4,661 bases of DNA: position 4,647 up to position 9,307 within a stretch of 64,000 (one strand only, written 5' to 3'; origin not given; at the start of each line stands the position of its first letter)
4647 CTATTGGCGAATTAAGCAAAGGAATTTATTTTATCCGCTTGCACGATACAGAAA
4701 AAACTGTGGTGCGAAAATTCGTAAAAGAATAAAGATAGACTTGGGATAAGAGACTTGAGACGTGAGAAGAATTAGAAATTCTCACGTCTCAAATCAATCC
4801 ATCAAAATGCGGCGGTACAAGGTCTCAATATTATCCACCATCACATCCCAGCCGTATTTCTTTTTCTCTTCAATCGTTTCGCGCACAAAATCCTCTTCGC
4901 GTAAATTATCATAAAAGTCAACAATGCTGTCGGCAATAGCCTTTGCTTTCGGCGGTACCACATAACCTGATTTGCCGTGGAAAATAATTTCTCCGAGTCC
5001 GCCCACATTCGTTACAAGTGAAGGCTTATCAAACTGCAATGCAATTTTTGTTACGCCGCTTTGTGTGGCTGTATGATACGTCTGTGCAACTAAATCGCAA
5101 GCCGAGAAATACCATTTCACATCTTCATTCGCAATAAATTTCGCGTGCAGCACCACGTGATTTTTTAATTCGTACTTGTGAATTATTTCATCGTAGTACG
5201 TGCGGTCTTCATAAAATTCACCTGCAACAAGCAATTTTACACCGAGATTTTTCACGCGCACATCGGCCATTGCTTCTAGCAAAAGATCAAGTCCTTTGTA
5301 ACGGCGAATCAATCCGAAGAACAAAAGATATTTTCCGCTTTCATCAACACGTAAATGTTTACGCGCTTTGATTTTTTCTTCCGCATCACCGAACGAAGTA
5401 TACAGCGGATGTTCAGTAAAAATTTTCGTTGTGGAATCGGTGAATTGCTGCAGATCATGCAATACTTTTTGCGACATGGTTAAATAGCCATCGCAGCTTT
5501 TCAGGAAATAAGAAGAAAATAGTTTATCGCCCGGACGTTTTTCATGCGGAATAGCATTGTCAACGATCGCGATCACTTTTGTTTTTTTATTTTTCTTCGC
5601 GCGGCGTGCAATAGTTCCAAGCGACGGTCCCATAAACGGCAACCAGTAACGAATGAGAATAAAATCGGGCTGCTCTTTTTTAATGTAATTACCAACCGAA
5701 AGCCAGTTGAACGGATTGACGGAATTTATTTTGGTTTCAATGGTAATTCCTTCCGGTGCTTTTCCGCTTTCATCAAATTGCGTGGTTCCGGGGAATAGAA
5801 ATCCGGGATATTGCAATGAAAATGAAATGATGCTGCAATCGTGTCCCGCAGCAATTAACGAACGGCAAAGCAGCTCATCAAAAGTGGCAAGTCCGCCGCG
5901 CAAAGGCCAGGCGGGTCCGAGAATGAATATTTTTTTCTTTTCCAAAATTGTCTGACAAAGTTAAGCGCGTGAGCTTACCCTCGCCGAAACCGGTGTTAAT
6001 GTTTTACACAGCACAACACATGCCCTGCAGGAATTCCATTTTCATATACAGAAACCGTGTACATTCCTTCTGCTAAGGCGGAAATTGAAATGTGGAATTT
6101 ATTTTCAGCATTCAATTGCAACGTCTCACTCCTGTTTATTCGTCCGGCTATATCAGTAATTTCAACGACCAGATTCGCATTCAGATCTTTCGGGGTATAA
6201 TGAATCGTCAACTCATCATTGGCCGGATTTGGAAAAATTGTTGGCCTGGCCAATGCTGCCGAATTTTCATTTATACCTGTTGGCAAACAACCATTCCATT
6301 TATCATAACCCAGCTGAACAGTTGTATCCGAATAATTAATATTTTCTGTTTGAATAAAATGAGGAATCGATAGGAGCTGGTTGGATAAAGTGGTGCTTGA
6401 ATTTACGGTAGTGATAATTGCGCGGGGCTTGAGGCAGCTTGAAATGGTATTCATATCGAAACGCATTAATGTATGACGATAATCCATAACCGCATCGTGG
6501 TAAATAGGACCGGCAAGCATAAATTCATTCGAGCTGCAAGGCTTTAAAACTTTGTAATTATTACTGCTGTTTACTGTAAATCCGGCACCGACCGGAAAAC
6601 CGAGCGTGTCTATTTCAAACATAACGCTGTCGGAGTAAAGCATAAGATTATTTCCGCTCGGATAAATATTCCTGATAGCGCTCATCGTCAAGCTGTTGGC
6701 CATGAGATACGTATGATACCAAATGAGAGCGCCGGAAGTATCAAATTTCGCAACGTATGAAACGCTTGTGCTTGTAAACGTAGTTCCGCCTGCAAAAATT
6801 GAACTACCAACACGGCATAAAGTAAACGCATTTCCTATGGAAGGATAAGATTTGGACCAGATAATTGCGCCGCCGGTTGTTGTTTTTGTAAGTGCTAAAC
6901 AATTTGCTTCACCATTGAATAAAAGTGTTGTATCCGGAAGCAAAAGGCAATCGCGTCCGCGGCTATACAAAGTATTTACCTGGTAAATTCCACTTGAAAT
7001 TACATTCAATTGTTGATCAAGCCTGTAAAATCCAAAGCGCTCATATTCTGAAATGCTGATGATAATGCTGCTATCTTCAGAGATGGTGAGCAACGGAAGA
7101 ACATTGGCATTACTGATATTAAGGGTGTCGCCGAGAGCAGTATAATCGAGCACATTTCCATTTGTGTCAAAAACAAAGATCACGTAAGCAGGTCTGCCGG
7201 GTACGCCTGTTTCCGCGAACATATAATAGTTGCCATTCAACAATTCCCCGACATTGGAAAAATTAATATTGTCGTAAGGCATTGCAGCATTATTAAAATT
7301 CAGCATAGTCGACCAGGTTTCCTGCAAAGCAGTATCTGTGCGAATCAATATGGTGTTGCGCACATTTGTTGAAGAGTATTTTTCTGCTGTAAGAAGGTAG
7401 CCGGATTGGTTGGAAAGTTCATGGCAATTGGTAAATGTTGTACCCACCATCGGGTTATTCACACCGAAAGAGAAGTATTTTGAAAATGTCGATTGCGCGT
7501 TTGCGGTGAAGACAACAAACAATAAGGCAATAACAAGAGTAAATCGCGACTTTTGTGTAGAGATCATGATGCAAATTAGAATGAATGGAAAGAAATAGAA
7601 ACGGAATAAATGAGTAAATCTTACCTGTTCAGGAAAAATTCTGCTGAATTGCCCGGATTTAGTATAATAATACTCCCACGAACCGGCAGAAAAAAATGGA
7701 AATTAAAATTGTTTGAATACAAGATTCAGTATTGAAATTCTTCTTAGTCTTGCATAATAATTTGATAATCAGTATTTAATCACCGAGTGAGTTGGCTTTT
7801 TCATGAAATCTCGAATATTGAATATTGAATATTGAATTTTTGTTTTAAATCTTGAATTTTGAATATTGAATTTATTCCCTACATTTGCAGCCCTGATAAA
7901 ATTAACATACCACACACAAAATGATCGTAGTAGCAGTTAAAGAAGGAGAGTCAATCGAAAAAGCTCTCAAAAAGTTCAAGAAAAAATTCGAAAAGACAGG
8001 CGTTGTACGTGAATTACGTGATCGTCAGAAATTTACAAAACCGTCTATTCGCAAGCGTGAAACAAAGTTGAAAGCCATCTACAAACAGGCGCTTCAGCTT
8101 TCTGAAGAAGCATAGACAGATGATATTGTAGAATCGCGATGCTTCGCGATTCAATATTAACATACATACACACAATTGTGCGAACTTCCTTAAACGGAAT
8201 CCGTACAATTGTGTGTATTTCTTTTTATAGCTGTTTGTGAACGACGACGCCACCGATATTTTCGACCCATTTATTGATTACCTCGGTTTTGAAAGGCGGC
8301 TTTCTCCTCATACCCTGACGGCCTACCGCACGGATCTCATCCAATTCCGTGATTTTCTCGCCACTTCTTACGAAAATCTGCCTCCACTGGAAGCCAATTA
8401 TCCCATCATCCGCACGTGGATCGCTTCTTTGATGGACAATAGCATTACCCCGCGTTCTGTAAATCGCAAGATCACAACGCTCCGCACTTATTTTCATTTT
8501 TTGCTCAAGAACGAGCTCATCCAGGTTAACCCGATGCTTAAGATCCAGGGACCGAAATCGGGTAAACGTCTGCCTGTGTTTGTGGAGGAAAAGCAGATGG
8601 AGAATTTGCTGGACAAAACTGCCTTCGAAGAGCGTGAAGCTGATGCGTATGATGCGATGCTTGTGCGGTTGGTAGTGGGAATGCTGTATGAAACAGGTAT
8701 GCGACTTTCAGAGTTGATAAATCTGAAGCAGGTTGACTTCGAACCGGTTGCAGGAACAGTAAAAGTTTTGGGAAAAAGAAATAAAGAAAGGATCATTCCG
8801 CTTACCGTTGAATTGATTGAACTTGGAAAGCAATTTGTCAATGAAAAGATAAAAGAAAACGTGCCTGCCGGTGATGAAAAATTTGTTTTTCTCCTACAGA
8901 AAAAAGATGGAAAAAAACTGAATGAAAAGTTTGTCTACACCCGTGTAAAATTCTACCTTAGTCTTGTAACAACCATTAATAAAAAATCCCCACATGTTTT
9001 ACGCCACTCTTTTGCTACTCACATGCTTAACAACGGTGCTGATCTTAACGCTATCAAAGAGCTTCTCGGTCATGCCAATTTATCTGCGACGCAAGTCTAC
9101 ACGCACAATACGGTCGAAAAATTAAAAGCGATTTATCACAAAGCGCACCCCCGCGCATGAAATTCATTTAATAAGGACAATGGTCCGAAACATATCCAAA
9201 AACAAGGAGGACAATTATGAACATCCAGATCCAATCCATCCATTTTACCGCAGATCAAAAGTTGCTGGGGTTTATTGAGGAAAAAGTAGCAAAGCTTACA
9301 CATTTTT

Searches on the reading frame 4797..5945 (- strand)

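Call 95: search_protein_families(library=pfam, proteins=[window:4797-5945:-], max_evalue=0.00001)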
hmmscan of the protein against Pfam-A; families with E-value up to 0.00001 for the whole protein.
window:4797-5945:- (383 aa): 3 families
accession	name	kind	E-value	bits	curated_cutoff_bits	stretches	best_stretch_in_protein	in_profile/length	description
PF00534.26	Glycos_transf_1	-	3.3e-21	76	26.4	1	193-347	4-158/172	Glycosyl transferases group 1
PF13692.12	Glyco_trans_1_4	-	2.8e-19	70.2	27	1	205-347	2-142/142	Glycosyl transferases group 1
PF13439.12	Glyco_transf_4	-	2.8e-06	27.9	28.5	1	17-168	2-152/170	Glycosyltransferase Family 4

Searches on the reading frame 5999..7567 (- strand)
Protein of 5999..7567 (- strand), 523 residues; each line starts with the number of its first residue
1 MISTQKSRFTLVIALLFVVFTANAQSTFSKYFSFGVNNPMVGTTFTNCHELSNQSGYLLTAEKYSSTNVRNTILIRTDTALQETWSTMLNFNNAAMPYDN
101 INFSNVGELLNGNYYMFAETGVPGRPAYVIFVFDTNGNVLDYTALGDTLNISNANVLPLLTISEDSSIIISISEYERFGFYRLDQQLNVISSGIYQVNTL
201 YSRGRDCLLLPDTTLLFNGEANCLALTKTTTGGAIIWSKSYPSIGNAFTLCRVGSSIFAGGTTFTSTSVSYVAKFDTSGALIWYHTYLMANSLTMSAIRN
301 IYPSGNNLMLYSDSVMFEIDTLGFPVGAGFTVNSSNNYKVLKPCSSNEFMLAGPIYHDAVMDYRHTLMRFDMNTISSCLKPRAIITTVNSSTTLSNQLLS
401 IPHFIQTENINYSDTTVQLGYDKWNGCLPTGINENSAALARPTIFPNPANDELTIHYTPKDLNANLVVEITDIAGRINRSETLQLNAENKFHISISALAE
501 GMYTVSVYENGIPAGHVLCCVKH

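Call 95: search_protein_families(library=pfam, proteins=[window:5999-7567:-], max_evalue=0.00001)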
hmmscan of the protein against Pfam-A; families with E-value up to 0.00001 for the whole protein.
window:5999-7567:- (523 aa): 1 family
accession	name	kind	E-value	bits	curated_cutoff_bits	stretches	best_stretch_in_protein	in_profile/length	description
PF18962.6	Por_Secre_tail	-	4.3e-11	43.4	27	1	444-510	1-65/75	Secretion system C-terminal sorting domain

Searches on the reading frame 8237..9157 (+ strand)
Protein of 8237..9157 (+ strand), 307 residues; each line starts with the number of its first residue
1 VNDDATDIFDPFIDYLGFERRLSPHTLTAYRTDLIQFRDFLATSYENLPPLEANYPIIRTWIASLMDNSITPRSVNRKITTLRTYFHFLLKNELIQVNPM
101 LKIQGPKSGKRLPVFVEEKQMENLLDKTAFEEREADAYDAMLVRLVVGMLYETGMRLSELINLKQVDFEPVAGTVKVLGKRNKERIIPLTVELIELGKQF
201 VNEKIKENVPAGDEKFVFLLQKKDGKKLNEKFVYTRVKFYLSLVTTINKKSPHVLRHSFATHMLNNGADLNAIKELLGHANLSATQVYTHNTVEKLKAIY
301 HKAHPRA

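Call 95: search_protein_families(library=pfam, proteins=[window:8237-9157:+], max_evalue=0.00001)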
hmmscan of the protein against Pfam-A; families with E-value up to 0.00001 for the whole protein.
window:8237-9157:+ (307 aa): 2 families
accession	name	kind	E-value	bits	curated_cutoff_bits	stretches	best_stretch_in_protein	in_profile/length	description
PF00589.27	Phage_integrase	-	1.8e-35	122.7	27.1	1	116-293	3-170/172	Phage integrase family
PF02899.23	Phage_int_SAM_1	-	2.1e-14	54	22.3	1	10-91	2-81/83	Phage integrase, N-terminal SAM-like domain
